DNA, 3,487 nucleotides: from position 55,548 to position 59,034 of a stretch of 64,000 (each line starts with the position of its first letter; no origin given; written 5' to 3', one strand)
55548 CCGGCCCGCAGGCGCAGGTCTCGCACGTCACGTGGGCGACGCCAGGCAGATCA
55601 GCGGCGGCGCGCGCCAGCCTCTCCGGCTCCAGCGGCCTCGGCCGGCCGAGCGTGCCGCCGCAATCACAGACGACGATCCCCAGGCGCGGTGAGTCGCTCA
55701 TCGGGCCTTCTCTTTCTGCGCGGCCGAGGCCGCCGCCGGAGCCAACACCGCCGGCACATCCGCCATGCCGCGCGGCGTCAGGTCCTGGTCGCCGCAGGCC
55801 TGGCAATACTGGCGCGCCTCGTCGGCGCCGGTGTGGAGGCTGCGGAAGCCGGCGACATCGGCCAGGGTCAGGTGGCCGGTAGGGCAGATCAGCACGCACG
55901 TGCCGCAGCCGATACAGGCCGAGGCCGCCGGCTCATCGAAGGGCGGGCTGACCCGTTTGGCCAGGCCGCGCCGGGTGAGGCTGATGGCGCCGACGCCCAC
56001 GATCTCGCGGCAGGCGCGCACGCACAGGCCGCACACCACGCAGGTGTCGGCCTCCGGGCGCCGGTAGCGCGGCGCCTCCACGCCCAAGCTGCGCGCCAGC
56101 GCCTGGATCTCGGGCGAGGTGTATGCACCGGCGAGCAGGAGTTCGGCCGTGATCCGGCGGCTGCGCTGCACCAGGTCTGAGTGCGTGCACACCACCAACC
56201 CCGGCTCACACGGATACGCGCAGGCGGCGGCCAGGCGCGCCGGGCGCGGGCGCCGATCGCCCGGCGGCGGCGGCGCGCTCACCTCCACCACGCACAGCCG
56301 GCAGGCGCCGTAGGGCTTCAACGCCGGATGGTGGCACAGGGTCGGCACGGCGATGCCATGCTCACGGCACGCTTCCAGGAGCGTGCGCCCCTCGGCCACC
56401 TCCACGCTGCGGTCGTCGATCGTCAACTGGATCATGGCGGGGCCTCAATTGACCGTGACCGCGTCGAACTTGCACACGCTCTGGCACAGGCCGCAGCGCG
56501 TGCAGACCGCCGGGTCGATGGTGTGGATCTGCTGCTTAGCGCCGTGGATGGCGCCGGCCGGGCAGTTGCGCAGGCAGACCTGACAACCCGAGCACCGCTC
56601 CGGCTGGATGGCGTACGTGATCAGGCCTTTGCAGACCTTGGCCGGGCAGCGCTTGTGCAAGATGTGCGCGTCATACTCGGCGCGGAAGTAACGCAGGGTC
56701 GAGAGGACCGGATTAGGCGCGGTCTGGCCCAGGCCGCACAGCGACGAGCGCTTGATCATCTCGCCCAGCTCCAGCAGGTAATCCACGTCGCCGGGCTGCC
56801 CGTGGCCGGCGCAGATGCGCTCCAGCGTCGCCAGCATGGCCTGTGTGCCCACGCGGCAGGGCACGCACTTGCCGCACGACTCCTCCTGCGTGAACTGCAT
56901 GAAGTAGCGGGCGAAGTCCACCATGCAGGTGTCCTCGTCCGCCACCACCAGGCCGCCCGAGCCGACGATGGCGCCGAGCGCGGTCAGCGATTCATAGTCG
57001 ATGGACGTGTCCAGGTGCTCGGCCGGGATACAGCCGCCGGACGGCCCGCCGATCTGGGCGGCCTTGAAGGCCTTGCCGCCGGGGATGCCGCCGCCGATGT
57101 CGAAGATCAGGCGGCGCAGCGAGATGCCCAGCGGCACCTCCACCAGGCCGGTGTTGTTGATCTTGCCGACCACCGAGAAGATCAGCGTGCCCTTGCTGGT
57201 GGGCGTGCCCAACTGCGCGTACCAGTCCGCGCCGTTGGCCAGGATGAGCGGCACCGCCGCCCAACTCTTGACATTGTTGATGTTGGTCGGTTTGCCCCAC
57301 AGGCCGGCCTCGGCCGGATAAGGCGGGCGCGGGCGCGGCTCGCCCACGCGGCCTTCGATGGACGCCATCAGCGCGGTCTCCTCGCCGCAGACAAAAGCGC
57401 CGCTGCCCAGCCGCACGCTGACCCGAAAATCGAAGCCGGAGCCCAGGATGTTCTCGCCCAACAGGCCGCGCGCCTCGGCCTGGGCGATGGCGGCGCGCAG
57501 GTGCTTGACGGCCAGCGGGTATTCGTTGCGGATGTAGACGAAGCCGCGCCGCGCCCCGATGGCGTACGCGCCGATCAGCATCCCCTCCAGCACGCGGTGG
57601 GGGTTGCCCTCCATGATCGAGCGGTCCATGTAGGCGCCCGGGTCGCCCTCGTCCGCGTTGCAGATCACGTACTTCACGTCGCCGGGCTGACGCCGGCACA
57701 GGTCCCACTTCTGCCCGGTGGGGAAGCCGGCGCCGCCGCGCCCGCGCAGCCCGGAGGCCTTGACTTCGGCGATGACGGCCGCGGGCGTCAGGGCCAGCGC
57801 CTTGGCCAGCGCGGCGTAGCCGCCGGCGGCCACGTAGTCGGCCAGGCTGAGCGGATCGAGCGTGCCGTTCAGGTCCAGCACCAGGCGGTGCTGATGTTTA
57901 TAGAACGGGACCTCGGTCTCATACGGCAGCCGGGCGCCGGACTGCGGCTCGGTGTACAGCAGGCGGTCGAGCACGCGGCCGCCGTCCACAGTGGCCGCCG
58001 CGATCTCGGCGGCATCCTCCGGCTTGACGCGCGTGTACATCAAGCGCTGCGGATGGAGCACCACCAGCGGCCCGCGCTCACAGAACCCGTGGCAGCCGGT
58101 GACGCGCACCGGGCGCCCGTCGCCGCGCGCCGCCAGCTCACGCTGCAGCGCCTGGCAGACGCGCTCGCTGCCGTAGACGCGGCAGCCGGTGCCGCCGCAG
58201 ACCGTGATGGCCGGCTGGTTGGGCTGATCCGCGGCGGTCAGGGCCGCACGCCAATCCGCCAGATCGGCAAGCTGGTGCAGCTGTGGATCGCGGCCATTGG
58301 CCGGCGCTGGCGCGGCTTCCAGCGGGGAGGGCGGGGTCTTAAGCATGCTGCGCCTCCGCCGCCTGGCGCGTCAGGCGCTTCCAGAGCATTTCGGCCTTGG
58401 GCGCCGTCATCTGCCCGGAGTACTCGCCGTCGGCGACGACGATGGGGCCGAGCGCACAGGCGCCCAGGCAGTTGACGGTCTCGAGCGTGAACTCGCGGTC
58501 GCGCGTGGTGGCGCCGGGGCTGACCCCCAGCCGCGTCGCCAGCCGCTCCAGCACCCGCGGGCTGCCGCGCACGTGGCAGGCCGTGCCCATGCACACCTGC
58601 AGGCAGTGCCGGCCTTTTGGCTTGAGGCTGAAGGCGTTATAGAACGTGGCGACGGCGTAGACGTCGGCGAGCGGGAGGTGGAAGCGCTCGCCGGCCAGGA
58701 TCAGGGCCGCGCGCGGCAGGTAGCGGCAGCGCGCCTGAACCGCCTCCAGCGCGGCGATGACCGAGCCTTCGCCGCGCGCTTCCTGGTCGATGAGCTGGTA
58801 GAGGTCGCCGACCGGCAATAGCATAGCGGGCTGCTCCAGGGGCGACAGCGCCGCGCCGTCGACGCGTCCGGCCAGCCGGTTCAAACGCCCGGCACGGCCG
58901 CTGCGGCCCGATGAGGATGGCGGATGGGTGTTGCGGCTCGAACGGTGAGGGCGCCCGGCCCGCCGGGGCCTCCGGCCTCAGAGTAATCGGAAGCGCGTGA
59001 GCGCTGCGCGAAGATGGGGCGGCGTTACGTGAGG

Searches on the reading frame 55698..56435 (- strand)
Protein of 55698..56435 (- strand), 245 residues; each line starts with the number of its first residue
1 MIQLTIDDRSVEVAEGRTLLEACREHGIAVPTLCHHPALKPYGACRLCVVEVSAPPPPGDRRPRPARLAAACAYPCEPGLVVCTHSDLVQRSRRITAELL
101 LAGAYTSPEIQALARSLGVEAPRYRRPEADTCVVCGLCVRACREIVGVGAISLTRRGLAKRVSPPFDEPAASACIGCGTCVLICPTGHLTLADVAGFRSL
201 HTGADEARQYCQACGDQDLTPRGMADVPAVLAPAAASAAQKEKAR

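Call 5: search_protein_families(library=pfam, proteins=[window:55698-56435:-], max_evalue=0.001)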
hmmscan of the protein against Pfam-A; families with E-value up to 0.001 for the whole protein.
window:55698-56435:- (245 aa): 11 families
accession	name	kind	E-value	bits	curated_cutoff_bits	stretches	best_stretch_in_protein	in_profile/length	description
PF13510.11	Fer2_4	-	6.9e-17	61.7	22.8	1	1-86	3-81/82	2Fe-2S iron-sulfur cluster binding domain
PF14697.11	Fer4_21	-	5.8e-07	30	35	1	129-187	5-55/59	4Fe-4S dicluster domain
PF12838.12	Fer4_7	-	6.1e-07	30.3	27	1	174-215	2-42/52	4Fe-4S dicluster domain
PF13237.11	Fer4_10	-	1.5e-06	28.5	25.5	2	128-185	5-53/53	4Fe-4S dicluster domain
PF12837.12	Fer4_6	-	1.7e-05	25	25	1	171-187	6-22/24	4Fe-4S binding domain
PF00037.32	Fer4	-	6.6e-05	23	21.1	1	172-187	6-21/24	4Fe-4S binding domain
PF13187.11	Fer4_9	-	0.00015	22.2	27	1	173-215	1-41/52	4Fe-4S dicluster domain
PF13183.11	Fer4_8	-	0.00016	22.6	27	1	128-187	1-67/68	4Fe-4S dicluster domain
PF12797.12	Fer4_2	-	0.00026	21.2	24.5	1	171-186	7-22/22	4Fe-4S binding domain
PF22117.2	Fer4_Nqo3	-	0.00037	21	27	1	130-190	9-67/67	NADH-quinone oxidoreductase subunit 3, ferredoxin-like domain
PF12800.12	Fer4_4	-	0.00052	20.6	24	1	172-187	2-17/17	4Fe-4S binding domain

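Call 34: search_protein_families(library=ncbifam, proteins=[window:55698-56435:-], max_evalue=0.001)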
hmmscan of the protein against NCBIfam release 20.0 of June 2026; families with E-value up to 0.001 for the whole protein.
window:55698-56435:- (245 aa): 22 families
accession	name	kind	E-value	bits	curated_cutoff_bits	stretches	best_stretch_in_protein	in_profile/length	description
NF040763.1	FeFe_hydrog_A6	exception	4.2e-38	131.1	765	1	2-190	1-206/571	NADH-dependent [FeFe] hydrogenase, group A6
NF005745.0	PRK07569.1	equivalog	2.1e-33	115.7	333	1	2-190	4-208/238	bidirectional hydrogenase complex protein HoxU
TIGR01973.1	NuoG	equivalog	1.6e-26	93.3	470.05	1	4-102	1-89/606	NADH-quinone oxidoreductase subunit NuoG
NF005895.0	PRK07860.1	equivalog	1e-20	73.4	802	2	1-101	17-109/811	NADH-quinone oxidoreductase subunit G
NF040762.1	Hydr_FeFe_Clost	exception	2e-18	66.3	900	2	3-96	2-85/572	ferredoxin hydrogenase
NF006305.0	PRK08493.1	equivalog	3.1e-15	55.3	591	1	1-53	1-53/819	NADH-quinone oxidoreductase subunit G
NF009454.0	PRK12814.1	equivalog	6.3e-14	51.3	916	1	2-102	4-94/657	putative NADPH-dependent glutamate synthase small subunit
TIGR02512.1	FeFe_hydrog_A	subfamily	1.2e-11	44.1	405.95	1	129-192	6-70/375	[FeFe] hydrogenase, group A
TIGR02912.1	sulfite_red_C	equivalog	2.1e-09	36.8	324.1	1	117-190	159-219/314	sulfite reductase subunit C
TIGR01971.1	NuoI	subfamily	1.5e-05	24.5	113.05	1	126-192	38-101/121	NADH-quinone oxidoreductase, chain I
NF005746.0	PRK07570.1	subfamily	3.4e-05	23.3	243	0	171-209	156-197/250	succinate dehydrogenase/fumarate reductase iron-sulfur subunit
NF038196.1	ferrodoxin_EFR1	subfamily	3.6e-05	23.9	75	0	171-192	183-204/242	EFR1 family ferrodoxin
NF006183.0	PRK08318.1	equivalog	4.6e-05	22.4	335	1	122-193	334-399/422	NAD-dependent dihydropyrimidine dehydrogenase subunit PreA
NF004536.0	PRK05888.1-1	equivalog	5.9e-05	22.5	212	1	130-191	58-116/180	NADH-quinone oxidoreductase subunit NuoI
TIGR00403.1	ndhI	equivalog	6.2e-05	22.7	302.35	1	128-192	60-122/183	NAD(P)H-quinone oxidoreductase subunit I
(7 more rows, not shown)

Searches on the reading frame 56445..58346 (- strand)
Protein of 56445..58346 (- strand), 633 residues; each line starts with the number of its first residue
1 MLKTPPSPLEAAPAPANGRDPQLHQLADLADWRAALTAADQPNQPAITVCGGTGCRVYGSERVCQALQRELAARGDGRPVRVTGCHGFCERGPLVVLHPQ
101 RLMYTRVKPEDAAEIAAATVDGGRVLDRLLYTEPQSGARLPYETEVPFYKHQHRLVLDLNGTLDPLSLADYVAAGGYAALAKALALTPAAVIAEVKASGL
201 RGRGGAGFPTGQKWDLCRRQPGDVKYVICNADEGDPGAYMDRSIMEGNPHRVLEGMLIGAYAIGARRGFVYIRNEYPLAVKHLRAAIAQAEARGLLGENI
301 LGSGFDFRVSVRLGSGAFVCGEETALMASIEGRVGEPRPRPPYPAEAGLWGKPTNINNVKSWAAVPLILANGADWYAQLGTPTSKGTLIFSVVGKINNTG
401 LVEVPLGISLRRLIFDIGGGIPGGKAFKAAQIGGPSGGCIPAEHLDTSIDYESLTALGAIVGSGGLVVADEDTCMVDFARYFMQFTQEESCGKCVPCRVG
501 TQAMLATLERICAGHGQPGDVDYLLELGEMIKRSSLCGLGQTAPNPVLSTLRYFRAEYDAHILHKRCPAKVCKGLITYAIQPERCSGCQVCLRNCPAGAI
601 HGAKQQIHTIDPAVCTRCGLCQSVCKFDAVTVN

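Call 5: search_protein_families(library=pfam, proteins=[window:56445-58346:-], max_evalue=0.001)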
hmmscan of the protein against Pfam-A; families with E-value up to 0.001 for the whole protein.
window:56445-58346:- (633 aa): 11 families
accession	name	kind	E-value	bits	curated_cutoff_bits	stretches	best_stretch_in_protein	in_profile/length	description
PF01512.22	Complex1_51K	-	2.4e-47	161.1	31.2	1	195-366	1-149/150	Nuo51 FMN-binding domain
PF10589.14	NADH_4Fe-4S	-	6.5e-34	116.1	23.5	1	477-561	1-85/85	NADH-ubiquinone oxidoreductase-F iron-sulfur binding region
PF00037.32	Fer4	-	8.2e-10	38.5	21.1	2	609-631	2-24/24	4Fe-4S binding domain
PF12838.12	Fer4_7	-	3e-07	31.3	27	1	584-629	1-52/52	4Fe-4S dicluster domain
PF14697.11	Fer4_21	-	4.7e-07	30.3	35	1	580-631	3-58/59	4Fe-4S dicluster domain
PF01257.25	2Fe-2S_thioredx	-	5.5e-06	26.7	24.8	1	46-117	67-142/145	Thioredoxin-like [2Fe-2S] ferredoxin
PF13237.11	Fer4_10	-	9.6e-06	25.9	25.5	1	580-625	4-52/53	4Fe-4S dicluster domain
PF12797.12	Fer4_2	-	8.4e-05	22.7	24.5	0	609-626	4-21/22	4Fe-4S binding domain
PF12837.12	Fer4_6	-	0.0001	22.5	25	0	580-600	4-24/24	4Fe-4S binding domain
PF10531.15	SLBB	-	0.00013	22.2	27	1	390-438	2-53/55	SLBB domain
PF13187.11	Fer4_9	-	0.00037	20.9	27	1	584-627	1-49/52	4Fe-4S dicluster domain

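Call 34: search_protein_families(library=ncbifam, proteins=[window:56445-58346:-], max_evalue=0.001)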
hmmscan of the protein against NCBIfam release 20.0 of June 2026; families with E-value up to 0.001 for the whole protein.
window:56445-58346:- (633 aa): 37 families (the best 25 are shown)
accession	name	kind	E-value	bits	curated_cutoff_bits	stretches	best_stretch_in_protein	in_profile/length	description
TIGR01959.1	nuoF_fam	equivalog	2.4e-145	484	558.65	1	164-562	10-410/410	NADH-quinone oxidoreductase subunit NuoF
NF008436.0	PRK11278.1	equivalog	7.4e-117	391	749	1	151-575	10-439/448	NADH-quinone oxidoreductase subunit NuoF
NF010120.0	PRK13596.1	equivalog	1.3e-113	379.8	389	1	151-566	4-421/433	NADH-quinone oxidoreductase subunit NuoF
TIGR01945.1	rnfC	subfamily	3.5e-12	45.6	245.95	1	183-290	116-221/435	RnfABCDGE type electron transport complex subunit C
NF003454.1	PRK05035.1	equivalog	1.4e-11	43.6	345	1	183-290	118-222/556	electron transport complex subunit RsxC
TIGR01944.1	rnfB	subfamily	1.6e-09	37.6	68.7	1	579-632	109-162/190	RnfABCDGE type electron transport complex subunit B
TIGR04481.1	PR_assoc_PrdC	equivalog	2.1e-09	36.7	490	1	191-290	76-171/425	proline reductase-associated electron transfer protein PrdC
NF005415.0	PRK06991.1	equivalog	2.5e-09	37.2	281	1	579-631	81-133/284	electron transport complex subunit RsxB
NF041612.1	fdxn_Clost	equivalog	4.9e-09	36.7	150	1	80-130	51-101/102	2Fe-2S ferredoxin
TIGR02179.1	PorD_KorD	subfamily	2.7e-08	33.8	60.05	1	580-631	22-73/78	2-oxoacid:acceptor oxidoreductase, delta subunit, pyruvate/2-ketoisovalerate family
NF045874.1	Vhu_polyferre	exception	1.2e-07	30.9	600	1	558-632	171-245/381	F420-non-reducing hydrogenase associated-polyferredoxin VhuB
NF040864.1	HgcB_ferredoxin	equivalog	1.3e-07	31.4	99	1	573-633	4-64/93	mercury methylation ferredoxin HgcB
NF058577.1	FdxA_fam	equivalog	2.2e-07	31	65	1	577-629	2-52/52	4Fe-4S ferredoxin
NF003475.0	PRK05113.1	equivalog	2.8e-07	30.6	203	1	579-631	109-161/190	electron transport complex subunit RsxB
TIGR02700.1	flavo_MJ0208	hypoth_equivalog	3.4e-07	29.8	251.35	1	574-631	139-195/234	dihydromethanopterin reductase (acceptor)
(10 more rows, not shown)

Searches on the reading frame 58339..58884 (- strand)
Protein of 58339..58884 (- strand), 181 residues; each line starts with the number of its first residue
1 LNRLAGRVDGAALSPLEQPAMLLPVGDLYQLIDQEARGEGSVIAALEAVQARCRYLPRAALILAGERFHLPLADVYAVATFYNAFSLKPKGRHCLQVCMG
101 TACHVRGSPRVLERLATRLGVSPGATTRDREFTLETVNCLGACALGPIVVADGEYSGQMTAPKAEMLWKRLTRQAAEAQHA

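Call 5: search_protein_families(library=pfam, proteins=[window:58339-58884:-], max_evalue=0.001)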
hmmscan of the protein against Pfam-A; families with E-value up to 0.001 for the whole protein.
window:58339-58884:- (181 aa): 1 family
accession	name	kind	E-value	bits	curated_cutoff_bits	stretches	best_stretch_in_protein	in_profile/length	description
PF01257.25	2Fe-2S_thioredx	-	1.4e-41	142.2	24.8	1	31-169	4-142/145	Thioredoxin-like [2Fe-2S] ferredoxin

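Call 34: search_protein_families(library=ncbifam, proteins=[window:58339-58824:-], max_evalue=0.001)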
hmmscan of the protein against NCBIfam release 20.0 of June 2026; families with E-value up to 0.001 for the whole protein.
window:58339-58824:- (161 aa): 9 families
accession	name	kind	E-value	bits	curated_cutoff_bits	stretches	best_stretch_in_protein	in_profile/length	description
NF005747.0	PRK07571.1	equivalog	3.2e-38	131.1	224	1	16-152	33-169/173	bidirectional hydrogenase complex protein HoxE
NF005722.0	PRK07539.1-2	equivalog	8.7e-34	116.9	141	1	17-148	22-153/157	NADH-quinone oxidoreductase subunit NuoE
NF004638.0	PRK05988.1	equivalog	7.1e-33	113.6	198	1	10-150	16-156/159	formate dehydrogenase subunit gamma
TIGR01958.1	nuoE_fam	subfamily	9.7e-31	106.9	142.4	1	20-150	16-146/148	NADH-quinone oxidoreductase subunit NuoE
NF005725.0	PRK07539.1-5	equivalog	1.8e-28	99.4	220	1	18-152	37-172/174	NADH-quinone oxidoreductase subunit NuoE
NF005721.0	PRK07539.1-1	equivalog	3.1e-27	95.6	308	1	23-154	49-180/292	NADH-quinone oxidoreductase subunit NuoE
NF005723.0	PRK07539.1-3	equivalog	1.4e-21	77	226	1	20-144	24-149/158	NADH-quinone oxidoreductase subunit NuoE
NF005724.0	PRK07539.1-4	equivalog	2.6e-20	73.3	280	1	15-144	35-165/240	NADH-quinone oxidoreductase subunit NuoE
NF009040.0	PRK12373.1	equivalog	4.2e-15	56.4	514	1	16-147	33-165/400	NADH-quinone oxidoreductase subunit E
